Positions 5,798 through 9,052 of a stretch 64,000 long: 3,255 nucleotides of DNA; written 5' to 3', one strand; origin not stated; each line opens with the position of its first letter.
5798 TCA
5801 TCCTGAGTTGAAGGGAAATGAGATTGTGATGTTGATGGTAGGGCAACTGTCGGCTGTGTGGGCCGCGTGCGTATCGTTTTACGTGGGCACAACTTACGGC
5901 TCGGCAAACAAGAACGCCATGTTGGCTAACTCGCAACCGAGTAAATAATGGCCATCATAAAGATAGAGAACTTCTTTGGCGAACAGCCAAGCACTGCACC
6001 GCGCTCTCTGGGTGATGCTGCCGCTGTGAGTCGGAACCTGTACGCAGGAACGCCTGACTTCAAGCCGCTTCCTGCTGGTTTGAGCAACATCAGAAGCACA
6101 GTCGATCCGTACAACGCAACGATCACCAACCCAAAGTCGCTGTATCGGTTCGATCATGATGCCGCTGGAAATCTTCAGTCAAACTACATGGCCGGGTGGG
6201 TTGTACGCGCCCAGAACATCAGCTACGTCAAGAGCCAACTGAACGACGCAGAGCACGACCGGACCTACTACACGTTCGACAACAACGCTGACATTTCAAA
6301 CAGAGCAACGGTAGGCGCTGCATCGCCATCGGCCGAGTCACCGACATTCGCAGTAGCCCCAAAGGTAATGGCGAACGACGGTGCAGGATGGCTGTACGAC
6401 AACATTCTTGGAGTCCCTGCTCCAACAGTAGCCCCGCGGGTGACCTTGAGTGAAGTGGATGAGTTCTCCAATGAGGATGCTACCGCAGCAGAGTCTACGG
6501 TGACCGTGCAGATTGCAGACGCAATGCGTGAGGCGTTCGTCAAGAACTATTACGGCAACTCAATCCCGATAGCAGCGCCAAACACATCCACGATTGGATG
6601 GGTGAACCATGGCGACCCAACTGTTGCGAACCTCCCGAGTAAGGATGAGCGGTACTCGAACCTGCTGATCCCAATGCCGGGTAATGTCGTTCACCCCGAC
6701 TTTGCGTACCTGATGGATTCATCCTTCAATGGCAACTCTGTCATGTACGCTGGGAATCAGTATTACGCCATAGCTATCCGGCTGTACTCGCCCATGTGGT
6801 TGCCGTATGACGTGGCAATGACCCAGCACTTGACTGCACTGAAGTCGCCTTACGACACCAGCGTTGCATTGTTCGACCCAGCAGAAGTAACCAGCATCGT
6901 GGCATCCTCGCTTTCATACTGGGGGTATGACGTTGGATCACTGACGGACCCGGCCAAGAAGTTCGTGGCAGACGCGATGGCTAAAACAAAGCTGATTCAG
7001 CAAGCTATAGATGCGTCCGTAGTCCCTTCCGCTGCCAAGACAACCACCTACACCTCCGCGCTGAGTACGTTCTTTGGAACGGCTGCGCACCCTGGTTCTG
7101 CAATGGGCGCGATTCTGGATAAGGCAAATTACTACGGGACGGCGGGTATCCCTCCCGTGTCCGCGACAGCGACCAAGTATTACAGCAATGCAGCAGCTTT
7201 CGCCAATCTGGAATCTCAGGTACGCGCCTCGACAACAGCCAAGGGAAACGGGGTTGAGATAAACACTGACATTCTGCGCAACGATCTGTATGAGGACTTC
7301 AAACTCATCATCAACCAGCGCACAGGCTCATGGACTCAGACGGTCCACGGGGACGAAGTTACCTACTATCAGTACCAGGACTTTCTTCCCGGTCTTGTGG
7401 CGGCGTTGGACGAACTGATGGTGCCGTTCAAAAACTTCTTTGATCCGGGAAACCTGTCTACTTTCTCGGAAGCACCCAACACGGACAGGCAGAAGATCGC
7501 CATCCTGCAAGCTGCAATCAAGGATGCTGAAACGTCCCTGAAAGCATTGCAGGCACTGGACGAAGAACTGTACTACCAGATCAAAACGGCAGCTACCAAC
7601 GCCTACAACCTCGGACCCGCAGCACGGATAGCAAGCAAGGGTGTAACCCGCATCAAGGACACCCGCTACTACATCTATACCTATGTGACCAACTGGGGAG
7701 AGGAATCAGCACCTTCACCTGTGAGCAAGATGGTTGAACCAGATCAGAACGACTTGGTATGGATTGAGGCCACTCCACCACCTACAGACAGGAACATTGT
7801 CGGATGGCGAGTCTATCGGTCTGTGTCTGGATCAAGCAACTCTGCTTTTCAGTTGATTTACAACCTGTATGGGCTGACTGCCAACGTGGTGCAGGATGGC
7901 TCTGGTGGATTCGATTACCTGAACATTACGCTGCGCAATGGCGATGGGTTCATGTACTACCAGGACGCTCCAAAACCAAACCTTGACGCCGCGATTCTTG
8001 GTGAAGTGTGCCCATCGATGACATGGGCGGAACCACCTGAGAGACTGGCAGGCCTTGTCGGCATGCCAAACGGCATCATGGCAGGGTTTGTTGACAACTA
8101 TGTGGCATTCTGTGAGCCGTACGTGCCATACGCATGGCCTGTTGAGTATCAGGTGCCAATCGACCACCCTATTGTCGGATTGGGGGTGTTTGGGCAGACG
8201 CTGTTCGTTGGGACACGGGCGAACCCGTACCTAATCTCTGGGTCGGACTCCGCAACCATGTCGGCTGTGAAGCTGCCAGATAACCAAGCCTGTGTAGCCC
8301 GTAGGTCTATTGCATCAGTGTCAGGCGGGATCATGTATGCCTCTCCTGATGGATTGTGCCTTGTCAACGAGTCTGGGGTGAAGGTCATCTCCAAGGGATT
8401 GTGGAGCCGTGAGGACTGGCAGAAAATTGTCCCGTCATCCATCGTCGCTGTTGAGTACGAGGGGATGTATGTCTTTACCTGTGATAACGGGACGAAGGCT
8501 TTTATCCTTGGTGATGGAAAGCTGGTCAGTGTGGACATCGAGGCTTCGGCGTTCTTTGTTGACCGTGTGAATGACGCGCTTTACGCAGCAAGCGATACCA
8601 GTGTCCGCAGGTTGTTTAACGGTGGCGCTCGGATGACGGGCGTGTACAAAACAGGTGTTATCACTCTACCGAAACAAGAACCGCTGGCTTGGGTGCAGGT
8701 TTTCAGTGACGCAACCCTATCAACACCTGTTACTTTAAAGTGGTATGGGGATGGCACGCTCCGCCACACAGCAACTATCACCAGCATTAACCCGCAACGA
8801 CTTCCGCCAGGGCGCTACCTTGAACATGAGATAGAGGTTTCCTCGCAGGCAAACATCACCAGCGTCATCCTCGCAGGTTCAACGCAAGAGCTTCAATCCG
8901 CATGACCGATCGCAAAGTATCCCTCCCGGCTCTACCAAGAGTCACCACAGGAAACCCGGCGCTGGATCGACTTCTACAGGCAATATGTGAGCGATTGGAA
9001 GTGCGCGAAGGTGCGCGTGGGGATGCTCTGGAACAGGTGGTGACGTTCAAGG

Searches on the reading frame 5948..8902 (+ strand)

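Call 5: search_protein_families(library=pfam, proteins=[window:5948-8902:+], max_evalue=0.01)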
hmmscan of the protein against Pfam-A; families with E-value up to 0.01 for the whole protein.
window:5948-8902:+ (985 aa): 0 families

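Call 9: search_protein_families(library=phrogs, proteins=[window:5948-8902:+], max_evalue=0.001)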
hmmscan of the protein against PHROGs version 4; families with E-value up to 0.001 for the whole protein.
window:5948-8902:+ (985 aa): 2 families
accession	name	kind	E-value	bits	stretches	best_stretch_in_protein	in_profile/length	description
phrog_511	-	head and packaging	8.8e-114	382.6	1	1-984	319-860/862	internal virion protein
phrog_17680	-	unknown function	1.3e-18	68.5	2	568-640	144-218/356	-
